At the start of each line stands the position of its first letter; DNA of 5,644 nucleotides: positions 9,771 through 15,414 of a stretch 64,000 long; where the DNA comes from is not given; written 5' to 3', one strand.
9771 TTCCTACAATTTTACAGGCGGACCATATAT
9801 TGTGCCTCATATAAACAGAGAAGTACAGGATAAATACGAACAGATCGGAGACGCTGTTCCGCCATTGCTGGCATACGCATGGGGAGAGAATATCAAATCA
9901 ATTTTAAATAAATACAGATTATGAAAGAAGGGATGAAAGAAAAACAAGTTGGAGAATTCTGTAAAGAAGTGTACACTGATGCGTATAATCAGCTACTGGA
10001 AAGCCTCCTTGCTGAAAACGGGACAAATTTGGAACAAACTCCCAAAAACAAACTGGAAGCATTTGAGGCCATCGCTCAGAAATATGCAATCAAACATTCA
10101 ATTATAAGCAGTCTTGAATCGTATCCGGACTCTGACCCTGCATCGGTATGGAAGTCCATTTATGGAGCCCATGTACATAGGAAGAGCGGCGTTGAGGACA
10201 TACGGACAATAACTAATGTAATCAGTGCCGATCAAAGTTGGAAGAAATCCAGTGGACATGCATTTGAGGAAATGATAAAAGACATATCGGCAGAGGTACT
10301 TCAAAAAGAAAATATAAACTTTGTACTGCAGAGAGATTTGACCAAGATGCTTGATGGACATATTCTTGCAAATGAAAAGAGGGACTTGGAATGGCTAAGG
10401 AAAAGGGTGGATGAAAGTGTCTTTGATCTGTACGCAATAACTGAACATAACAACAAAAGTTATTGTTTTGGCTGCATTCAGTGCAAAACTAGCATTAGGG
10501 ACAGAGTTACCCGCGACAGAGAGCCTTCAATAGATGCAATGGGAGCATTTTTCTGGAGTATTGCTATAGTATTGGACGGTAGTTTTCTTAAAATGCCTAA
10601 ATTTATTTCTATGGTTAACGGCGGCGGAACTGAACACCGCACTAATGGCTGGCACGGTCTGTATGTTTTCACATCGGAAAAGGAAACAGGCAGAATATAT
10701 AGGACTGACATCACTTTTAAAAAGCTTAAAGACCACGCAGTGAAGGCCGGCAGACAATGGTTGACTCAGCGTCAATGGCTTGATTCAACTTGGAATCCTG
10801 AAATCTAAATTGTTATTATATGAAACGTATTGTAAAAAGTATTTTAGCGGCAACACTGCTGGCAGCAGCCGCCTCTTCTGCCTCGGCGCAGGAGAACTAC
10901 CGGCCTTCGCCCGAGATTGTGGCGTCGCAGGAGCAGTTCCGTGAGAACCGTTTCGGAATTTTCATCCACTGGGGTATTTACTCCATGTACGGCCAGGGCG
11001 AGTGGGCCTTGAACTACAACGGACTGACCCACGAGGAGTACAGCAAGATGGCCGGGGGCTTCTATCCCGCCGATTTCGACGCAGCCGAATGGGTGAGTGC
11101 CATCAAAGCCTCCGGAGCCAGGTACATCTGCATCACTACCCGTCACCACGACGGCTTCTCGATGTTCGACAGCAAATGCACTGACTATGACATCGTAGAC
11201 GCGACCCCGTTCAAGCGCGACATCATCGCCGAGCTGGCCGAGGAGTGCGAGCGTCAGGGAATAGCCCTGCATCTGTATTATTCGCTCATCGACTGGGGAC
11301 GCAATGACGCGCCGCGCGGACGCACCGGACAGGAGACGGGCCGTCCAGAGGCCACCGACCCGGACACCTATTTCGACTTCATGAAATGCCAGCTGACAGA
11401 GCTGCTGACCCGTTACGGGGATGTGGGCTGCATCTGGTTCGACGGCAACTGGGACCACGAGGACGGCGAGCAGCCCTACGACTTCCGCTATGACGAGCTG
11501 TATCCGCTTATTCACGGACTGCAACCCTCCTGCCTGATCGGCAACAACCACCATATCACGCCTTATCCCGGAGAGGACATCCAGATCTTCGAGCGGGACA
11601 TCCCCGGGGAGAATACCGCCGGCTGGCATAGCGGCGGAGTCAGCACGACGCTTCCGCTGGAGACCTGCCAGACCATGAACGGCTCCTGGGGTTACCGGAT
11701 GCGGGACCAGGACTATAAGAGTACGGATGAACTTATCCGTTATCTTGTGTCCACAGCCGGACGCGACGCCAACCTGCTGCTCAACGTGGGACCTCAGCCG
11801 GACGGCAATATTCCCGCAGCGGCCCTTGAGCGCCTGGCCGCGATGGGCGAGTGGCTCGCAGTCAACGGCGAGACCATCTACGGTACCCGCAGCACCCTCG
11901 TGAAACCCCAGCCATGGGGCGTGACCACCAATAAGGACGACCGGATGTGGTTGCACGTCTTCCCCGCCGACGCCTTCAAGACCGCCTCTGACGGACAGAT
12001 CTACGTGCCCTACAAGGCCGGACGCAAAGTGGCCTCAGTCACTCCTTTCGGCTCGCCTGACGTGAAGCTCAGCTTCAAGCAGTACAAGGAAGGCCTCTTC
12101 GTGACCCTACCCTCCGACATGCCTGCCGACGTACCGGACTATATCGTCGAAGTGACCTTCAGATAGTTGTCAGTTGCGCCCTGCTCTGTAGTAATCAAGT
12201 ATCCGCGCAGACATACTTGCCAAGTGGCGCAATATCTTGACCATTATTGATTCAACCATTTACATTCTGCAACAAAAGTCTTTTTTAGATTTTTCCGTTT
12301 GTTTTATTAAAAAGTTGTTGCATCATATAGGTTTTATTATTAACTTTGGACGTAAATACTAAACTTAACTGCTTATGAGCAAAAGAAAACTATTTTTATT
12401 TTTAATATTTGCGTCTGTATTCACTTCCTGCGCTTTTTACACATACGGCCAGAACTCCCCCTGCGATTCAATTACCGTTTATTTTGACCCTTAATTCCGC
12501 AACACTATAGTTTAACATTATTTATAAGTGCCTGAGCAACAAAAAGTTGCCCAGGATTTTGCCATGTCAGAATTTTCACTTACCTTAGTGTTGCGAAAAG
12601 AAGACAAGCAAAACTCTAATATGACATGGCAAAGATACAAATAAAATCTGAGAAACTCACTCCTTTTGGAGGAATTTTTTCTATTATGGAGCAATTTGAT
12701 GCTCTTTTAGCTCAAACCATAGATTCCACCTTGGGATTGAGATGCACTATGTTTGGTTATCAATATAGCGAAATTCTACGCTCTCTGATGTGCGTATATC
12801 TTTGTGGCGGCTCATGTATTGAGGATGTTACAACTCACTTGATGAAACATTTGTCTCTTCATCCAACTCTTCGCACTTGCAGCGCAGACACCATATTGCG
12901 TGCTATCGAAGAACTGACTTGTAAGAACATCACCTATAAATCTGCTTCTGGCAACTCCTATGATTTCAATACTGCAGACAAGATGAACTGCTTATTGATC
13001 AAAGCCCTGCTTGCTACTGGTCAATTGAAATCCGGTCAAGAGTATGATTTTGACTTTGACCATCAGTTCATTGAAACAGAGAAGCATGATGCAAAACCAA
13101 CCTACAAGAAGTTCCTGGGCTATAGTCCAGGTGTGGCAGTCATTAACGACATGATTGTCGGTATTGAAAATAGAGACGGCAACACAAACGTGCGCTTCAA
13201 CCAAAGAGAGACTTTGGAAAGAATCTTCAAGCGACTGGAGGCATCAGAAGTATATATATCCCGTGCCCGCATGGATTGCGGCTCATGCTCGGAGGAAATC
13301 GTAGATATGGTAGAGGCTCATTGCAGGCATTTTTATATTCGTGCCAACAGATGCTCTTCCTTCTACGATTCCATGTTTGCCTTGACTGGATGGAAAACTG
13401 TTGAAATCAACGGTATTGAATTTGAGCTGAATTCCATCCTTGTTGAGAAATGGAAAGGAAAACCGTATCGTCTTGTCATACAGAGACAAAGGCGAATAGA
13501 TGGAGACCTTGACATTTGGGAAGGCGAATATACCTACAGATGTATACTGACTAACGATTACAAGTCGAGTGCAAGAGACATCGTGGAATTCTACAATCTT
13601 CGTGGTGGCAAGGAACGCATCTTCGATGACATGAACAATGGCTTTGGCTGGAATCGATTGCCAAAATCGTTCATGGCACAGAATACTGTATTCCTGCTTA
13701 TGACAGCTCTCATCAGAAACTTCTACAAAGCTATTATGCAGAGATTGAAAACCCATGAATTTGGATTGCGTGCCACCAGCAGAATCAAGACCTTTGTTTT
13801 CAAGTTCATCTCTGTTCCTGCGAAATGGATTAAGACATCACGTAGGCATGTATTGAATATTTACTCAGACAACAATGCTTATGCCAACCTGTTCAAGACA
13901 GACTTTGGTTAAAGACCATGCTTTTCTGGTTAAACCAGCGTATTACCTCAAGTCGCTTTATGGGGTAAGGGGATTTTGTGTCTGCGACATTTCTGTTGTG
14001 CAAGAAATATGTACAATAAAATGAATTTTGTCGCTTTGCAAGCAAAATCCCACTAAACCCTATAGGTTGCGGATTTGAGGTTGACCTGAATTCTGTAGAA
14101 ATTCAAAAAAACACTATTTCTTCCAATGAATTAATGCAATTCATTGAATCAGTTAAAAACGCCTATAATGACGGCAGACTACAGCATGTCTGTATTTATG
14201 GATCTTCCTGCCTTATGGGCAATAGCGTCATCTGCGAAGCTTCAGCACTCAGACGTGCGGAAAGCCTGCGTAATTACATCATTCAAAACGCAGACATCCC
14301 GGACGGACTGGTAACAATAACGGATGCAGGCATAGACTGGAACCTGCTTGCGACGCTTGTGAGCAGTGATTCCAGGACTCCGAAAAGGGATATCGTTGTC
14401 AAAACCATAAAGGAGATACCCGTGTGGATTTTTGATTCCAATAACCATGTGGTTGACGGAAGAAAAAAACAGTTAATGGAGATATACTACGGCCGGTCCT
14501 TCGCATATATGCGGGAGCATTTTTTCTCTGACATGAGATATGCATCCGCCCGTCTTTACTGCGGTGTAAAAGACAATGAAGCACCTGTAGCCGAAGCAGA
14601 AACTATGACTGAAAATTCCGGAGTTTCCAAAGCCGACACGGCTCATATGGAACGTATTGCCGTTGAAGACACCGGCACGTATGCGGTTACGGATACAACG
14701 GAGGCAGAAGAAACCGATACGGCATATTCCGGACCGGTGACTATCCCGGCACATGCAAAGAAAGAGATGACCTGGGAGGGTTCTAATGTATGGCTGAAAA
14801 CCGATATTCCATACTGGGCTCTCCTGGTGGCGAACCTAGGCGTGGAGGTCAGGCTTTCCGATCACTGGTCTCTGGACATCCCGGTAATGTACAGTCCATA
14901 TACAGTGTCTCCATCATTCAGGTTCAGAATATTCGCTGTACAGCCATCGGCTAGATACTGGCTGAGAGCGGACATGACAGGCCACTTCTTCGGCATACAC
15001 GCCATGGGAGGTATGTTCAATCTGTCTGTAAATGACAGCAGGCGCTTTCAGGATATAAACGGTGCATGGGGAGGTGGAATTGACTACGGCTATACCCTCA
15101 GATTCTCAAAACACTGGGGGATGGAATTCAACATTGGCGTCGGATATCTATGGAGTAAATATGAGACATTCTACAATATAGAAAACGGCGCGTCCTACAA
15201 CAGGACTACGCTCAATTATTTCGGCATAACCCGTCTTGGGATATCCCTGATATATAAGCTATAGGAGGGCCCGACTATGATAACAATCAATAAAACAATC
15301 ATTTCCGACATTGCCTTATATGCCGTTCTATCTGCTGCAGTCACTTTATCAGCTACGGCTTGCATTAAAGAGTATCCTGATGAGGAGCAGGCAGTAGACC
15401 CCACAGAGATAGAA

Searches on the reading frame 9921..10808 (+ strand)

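Call 32: search_protein_families(library=pfam, proteins=[window:9921-10808:+], max_evalue=0.00001)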
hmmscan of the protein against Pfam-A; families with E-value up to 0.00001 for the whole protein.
window:9921-10808:+ (295 aa): 1 family
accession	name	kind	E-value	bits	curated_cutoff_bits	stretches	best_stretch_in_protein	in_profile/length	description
PF18643.7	RE_BsaWI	-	8.7e-16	58.3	26.2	1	149-249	4-104/105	BsaWI restriction endonuclease type 2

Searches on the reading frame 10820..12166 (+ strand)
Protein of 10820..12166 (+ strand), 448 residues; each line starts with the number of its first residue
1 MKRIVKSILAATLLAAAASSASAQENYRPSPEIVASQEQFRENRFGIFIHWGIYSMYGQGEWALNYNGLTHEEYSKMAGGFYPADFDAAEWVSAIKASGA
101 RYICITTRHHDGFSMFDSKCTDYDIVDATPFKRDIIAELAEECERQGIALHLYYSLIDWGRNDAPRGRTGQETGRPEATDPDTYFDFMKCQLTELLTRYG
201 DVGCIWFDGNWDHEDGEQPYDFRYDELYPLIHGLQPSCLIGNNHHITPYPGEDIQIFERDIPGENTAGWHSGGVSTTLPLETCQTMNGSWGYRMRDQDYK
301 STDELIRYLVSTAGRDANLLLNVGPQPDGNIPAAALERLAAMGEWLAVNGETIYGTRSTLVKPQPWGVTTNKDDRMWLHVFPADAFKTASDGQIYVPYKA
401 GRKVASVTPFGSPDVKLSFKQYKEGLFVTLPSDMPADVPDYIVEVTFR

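Call 32: search_protein_families(library=pfam, proteins=[window:10820-12166:+], max_evalue=0.00001)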
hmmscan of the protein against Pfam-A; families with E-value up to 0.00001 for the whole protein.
window:10820-12166:+ (448 aa): 1 family
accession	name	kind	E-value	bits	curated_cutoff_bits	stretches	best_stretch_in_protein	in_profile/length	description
PF01120.23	Alpha_L_fucos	-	1e-102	344.6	25.2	1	16-351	3-345/345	Alpha-L-fucosidase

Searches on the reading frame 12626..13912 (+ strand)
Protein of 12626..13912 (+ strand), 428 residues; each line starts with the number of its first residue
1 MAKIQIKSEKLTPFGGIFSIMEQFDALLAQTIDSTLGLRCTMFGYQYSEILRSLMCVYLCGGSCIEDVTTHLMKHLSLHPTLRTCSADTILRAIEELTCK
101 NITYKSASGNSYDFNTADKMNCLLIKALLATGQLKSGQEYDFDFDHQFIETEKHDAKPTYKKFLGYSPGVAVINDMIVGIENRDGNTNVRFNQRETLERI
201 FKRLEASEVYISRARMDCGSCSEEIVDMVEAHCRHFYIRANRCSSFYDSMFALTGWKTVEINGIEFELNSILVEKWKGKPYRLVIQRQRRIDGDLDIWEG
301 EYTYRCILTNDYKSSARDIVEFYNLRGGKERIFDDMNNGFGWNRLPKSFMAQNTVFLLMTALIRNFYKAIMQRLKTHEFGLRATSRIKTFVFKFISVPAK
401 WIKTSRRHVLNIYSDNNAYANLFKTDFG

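Call 32: search_protein_families(library=pfam, proteins=[window:12626-13912:+], max_evalue=0.00001)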
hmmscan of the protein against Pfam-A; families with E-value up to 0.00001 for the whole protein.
window:12626-13912:+ (428 aa): 2 families
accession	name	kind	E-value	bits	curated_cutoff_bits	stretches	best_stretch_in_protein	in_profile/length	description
PF01609.27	DDE_Tnp_1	-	1.5e-21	77.5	23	1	139-366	4-200/200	Transposase DDE domain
PF13701.12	DDE_Tnp_1_4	-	8.7e-17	60.9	34.7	1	41-424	51-424/435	Transposase DDE domain group 1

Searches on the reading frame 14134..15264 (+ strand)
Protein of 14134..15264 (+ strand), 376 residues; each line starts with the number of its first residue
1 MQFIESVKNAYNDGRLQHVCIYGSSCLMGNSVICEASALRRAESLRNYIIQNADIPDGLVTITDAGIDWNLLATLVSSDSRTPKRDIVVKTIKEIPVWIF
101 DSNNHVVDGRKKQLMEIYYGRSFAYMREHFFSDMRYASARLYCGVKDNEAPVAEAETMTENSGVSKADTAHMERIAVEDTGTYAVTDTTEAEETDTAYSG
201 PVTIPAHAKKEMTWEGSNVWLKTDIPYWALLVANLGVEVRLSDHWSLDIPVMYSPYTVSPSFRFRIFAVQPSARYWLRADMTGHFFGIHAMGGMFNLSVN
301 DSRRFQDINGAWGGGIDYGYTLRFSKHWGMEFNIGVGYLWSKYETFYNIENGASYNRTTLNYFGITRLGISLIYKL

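Call 32: search_protein_families(library=pfam, proteins=[window:14134-15264:+], max_evalue=0.00001)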
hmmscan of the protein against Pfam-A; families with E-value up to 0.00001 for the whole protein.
window:14134-15264:+ (376 aa): 1 family
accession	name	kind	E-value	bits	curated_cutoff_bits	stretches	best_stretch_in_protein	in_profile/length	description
PF12099.14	DUF3575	-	6.5e-45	153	21.1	1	214-375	13-176/177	Protein of unknown function (DUF3575)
